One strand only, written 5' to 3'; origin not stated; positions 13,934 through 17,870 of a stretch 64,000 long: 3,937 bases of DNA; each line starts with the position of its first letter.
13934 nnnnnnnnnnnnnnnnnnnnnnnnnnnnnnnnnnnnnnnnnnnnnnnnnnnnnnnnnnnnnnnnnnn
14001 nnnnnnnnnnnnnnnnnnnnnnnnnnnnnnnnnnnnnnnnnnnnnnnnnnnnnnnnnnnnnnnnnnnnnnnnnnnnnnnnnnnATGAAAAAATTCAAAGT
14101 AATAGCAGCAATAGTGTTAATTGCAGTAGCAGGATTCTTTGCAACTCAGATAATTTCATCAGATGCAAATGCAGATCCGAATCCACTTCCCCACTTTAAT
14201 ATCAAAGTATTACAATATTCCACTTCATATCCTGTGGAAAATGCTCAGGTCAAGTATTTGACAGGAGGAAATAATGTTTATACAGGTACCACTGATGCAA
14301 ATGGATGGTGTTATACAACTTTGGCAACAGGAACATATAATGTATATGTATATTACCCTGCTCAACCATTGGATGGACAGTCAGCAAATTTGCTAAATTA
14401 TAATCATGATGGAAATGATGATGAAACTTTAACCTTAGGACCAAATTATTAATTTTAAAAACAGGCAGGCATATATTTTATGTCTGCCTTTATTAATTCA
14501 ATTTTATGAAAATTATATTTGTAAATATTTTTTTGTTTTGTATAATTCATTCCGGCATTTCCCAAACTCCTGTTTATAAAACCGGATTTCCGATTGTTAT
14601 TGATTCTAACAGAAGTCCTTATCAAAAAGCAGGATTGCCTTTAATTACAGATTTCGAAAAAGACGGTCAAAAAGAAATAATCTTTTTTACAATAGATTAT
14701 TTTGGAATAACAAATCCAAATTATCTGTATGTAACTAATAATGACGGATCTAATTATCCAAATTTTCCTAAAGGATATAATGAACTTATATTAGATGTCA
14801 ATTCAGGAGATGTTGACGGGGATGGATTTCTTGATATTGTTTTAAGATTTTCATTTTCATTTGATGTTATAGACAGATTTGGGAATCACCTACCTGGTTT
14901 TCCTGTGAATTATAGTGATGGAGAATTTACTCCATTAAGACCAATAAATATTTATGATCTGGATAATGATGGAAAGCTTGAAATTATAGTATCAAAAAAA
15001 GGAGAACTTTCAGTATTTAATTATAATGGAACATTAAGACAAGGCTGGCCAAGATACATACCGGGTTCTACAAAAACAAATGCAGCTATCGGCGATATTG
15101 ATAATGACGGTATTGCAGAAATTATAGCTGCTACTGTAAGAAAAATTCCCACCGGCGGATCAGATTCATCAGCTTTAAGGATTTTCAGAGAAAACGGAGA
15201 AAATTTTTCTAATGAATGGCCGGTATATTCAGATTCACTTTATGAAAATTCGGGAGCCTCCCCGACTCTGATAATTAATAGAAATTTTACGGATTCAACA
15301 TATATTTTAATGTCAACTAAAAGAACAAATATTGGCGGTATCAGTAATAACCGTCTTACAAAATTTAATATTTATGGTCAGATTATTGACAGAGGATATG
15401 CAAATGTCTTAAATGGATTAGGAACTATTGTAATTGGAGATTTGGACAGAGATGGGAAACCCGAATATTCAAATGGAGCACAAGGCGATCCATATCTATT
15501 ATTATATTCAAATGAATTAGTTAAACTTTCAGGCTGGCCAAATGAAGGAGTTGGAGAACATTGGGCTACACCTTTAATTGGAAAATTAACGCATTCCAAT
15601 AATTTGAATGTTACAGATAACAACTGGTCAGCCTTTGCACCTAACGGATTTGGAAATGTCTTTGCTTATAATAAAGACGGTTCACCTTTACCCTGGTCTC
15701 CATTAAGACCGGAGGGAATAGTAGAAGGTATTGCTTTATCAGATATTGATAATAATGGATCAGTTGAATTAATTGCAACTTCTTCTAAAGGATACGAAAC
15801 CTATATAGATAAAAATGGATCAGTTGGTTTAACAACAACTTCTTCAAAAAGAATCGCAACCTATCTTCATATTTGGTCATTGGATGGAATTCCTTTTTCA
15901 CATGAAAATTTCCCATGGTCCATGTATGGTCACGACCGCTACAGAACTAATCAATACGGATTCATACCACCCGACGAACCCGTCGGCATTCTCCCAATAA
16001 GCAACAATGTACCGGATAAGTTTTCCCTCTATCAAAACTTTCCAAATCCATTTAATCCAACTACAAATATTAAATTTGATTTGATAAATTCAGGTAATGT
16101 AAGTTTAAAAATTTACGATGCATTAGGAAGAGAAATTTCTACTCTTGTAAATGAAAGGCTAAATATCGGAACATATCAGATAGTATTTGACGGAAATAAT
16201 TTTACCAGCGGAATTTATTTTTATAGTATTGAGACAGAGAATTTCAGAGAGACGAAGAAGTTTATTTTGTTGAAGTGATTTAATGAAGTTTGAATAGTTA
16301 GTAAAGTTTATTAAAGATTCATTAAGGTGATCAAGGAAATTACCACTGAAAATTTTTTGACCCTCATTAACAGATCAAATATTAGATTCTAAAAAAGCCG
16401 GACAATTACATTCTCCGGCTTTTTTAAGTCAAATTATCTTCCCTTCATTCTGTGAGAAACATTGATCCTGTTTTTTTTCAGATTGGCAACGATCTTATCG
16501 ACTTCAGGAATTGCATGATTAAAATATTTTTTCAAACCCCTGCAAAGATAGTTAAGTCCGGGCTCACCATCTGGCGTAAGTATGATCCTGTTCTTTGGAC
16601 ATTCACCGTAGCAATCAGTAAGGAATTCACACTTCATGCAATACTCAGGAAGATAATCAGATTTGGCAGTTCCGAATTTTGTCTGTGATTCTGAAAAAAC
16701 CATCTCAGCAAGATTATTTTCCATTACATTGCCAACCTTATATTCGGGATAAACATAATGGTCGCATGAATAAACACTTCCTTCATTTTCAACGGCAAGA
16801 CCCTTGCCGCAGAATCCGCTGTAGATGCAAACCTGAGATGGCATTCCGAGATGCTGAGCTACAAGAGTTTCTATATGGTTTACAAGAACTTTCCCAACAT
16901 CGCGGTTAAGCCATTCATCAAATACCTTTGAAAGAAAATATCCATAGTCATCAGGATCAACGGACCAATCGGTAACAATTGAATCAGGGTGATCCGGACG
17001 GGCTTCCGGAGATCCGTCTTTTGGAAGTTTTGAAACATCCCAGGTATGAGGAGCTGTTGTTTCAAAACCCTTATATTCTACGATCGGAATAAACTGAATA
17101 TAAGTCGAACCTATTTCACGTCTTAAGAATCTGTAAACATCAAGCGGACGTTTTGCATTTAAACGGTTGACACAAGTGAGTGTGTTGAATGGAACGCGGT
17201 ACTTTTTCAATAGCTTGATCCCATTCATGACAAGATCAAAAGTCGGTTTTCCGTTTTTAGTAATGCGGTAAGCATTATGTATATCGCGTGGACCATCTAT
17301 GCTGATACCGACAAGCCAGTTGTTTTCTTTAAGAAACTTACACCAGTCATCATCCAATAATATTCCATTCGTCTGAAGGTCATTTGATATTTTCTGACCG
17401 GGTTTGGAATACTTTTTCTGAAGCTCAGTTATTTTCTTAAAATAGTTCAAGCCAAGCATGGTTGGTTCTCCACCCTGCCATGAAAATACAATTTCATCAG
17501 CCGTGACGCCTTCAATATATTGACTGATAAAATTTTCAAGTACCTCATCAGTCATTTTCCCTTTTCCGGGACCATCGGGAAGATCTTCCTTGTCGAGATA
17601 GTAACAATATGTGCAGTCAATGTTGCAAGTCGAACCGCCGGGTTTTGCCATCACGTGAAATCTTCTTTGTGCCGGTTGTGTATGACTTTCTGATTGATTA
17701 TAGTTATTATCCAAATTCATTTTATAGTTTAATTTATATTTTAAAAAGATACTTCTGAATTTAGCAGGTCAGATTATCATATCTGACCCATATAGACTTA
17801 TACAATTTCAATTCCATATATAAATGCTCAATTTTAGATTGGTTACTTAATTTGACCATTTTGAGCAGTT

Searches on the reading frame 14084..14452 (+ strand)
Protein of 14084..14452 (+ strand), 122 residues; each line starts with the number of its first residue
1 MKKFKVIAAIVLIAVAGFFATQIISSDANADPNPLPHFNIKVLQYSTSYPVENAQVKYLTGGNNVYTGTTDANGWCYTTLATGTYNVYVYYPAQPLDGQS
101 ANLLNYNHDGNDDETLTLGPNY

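Call 6: search_protein_families(library=pfam, proteins=[window:14084-14452:+], max_evalue=0.01)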
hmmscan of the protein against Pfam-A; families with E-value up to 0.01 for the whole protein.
window:14084-14452:+ (122 aa): 2 families
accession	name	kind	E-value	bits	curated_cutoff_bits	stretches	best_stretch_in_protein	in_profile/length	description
PF13620.12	CarboxypepD_reg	-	0.00016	22.4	32.3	1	46-92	9-57/82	Carboxypeptidase regulatory-like domain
PF17210.9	SdrD_B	-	0.0026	18.4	29.7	1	44-96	17-71/112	SdrD B-like domain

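Call 13: find_homologous_proteins(query=window:14084-14452:+, max_evalue=0.001)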
Query window:14084-14452:+ (122 aa): 4 proteins with E <= 0.001 among 15 candidates.
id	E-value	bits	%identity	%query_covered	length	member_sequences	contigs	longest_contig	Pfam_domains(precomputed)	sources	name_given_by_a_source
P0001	2.1e-76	272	100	100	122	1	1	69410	-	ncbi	ncbi:MAG: hypothetical protein WAT71_00670 [Ignavibacteria bacterium]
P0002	6.4e-48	180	70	100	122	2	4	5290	-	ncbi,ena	ncbi:MAG: hypothetical protein WAT71_00150 [Ignavibacteria bacterium]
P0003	3.8e-43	164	64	100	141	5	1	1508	-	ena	-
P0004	1.2e-37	147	60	100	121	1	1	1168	-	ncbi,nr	ncbi:MAG: hypothetical protein LH629_04830 [Ignavibacteria bacterium]|nr:hypothetical protein [Ignav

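Call 14: find_encoding_contigs(protein=P0002, flank=5000, max_places=6)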
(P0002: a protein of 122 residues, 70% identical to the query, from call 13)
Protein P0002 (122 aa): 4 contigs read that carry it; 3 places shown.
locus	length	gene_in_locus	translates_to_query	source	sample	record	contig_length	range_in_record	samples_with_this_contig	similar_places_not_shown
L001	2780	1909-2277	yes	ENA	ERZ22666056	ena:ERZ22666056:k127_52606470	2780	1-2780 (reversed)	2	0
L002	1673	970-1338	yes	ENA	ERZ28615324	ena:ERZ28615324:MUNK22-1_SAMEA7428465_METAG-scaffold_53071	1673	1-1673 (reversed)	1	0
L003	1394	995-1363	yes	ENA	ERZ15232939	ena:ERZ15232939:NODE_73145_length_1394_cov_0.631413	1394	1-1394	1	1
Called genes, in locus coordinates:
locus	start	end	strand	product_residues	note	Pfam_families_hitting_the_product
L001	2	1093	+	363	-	?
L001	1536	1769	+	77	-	-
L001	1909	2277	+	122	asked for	-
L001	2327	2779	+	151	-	?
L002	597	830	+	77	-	-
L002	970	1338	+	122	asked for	-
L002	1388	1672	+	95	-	?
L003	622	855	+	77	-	-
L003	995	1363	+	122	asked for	-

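Call 15: find_encoding_contigs(protein=P0003, flank=5000, max_places=6)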
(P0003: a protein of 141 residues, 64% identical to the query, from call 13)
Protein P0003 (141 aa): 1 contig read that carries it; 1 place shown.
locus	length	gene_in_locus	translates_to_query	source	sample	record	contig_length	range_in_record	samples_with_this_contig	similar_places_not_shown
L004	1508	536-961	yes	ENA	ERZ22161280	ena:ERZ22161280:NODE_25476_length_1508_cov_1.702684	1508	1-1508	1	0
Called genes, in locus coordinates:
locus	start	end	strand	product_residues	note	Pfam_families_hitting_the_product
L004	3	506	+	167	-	?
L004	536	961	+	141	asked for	-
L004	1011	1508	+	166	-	?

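Call 16: find_encoding_contigs(protein=P0004, flank=5000, max_places=6)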
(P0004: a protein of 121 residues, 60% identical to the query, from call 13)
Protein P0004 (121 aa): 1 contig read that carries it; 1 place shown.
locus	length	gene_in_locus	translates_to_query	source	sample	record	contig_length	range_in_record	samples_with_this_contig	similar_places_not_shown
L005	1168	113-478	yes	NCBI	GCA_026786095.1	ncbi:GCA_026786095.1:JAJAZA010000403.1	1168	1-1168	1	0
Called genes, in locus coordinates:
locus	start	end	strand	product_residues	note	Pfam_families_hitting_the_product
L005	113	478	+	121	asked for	-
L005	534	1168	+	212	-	PF01839:FG-GAP (faint), PF13517:FG-GAP_3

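Call 80: search_protein_families(library=pfam, proteins=[L001:1536-1769:+], max_evalue=1)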
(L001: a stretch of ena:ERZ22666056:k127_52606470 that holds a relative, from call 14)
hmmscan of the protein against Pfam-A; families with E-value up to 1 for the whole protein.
L001:1536-1769:+ (77 aa): 1 family
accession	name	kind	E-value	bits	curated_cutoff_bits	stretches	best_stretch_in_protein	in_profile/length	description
PF04531.18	Phage_holin_1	-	0.15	13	22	1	1-35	7-40/82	Bacteriophage holin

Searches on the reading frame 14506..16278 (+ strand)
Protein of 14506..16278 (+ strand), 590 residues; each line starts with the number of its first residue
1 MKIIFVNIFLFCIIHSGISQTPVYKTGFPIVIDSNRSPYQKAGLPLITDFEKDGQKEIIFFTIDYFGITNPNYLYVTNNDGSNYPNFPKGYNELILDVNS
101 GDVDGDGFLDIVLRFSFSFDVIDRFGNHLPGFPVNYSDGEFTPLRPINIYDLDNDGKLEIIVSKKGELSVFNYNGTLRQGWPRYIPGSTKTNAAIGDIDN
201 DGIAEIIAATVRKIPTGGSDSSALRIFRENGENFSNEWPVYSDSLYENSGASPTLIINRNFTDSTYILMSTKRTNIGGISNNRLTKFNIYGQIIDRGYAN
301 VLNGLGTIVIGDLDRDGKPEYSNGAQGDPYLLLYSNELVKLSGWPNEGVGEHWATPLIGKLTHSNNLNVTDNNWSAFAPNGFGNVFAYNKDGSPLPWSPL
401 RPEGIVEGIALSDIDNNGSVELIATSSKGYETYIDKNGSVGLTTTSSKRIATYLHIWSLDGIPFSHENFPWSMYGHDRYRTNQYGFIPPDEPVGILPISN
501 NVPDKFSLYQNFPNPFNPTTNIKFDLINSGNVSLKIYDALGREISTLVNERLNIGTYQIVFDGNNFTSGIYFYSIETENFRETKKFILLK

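Call 6: search_protein_families(library=pfam, proteins=[window:14506-16278:+], max_evalue=0.01)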
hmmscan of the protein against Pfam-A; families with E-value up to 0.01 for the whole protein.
window:14506-16278:+ (590 aa): 5 families
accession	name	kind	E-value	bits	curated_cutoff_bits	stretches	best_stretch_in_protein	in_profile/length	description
PF13517.12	FG-GAP_3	-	3e-20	73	26.9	2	151-207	1-60/61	FG-GAP-like repeat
PF18962.6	Por_Secre_tail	-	2.2e-11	44.3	27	1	512-587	2-74/75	Secretion system C-terminal sorting domain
PF01839.29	FG-GAP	-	1.9e-09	37.6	22.1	0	100-114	7-21/37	FG-GAP repeat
PF13585.12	CHU_C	-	0.0023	18.4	27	1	527-584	24-80/86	CHU_C Type IX secretion signal domain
PF25292.1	Beta-prop_CGLA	-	0.0085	16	26.8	0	165-210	8-51/316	Lambda-carrageenase beta-propeller domain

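Call 12: find_encoding_contigs(protein=window:14506-16278:+, flank=10000, max_places=6)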
Protein window:14506-16278:+ (590 aa): no gene with exactly this product is on record in the collection.

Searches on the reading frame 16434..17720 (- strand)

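Call 6: search_protein_families(library=pfam, proteins=[window:16434-17720:-], max_evalue=0.01)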
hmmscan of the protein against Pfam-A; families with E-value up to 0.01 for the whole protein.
window:16434-17720:- (428 aa): 3 families
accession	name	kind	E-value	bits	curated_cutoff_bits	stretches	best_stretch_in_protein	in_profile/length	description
PF04055.27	Radical_SAM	-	6.9e-19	69.1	29.5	1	30-199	5-166/166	Radical SAM superfamily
PF13186.11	SPASM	-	1.8e-09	38.1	21.5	1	306-365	6-67/67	Iron-sulfur cluster-binding domain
PF13353.11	Fer4_12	-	0.0099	16.6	22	0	30-124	13-96/137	4Fe-4S single cluster domain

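Call 75: search_protein_families(library=ncbifam, proteins=[window:16434-17720:-], max_evalue=0.1)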
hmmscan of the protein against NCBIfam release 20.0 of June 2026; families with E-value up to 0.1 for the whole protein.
window:16434-17720:- (428 aa): 68 families (the best 25 are shown)
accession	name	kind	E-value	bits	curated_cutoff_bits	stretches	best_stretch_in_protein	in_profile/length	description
TIGR03942.1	sulfatase_rSAM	equivalog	4.5e-148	493.1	349.45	1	22-411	1-361/363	anaerobic sulfatase maturase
NF010308.0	PRK13745.1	equivalog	8.3e-133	443.3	484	1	12-419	4-397/412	anaerobic sulfatase-maturation protein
NF010321.0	PRK13758.1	equivalog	9.5e-79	265.2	441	2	23-215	6-196/370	anaerobic sulfatase-maturase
NF041298.1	rSAM_mat_DynA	equivalog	2.3e-57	194.6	450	2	30-202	9-177/356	dynobactin maturation radical SAM/SPASM protein DynA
NF041300.1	rSAM_mat_DarW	exception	1e-48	166.2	650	2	17-214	37-227/415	radical SAM/SPASM peptide maturase DarW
NF038005.1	rSAM_mat_DarE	equivalog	4.7e-42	144.2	650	2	28-214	80-260/432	darobactin maturation radical SAM/SPASM protein DarE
TIGR04261.1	rSAM_GlyRichRpt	subfamily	3.2e-40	138.3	310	1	29-201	4-175/363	cyclophane-forming radical SAM/SPASM peptide maturase GrrM/OscB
NF041718.1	rSAM_phane_AMC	equivalog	1.3e-38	133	425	2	25-225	10-199/362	cyclophane-forming radical SAM peptide maturase AmcB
NF041707.1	rSAM_YhhB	equivalog_domain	5.5e-35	121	445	2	30-201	10-184/369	cyclophane-forming radical SAM/SPASM peptide maturase YhhB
TIGR04083.1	rSAM_pep_methan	hypoth_equivalog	6.1e-34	117.5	300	2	250-409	186-345/376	TIGR04083 family peptide-modifying radical SAM enzyme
TIGR04269.1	SAM_SPASM_FxsB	subfamily_domain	1.2e-28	100.2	370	2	30-201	10-185/363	FxsB family cyclophane-forming radical SAM/SPASM peptide maturase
NF047865.1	rSAM_PapB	equivalog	4.8e-28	98.3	340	2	31-177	12-155/330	PapB family radical SAM/SPASM ranthipeptide maturase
TIGR04496.1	rSAM_XyeB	equivalog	3.9e-27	94.9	450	2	31-173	13-158/385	cyclophane-forming radical SAM/SPASM peptide maturase XyeB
TIGR04064.1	rSAM_nif11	equivalog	2.2e-26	92.6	518.7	2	30-173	86-226/459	nif11-like peptide radical SAM maturase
TIGR04068.1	rSAM_ocin_clost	equivalog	1.6e-23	83.4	500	1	31-175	93-236/462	Cys-rich peptide radical SAM maturase CcpM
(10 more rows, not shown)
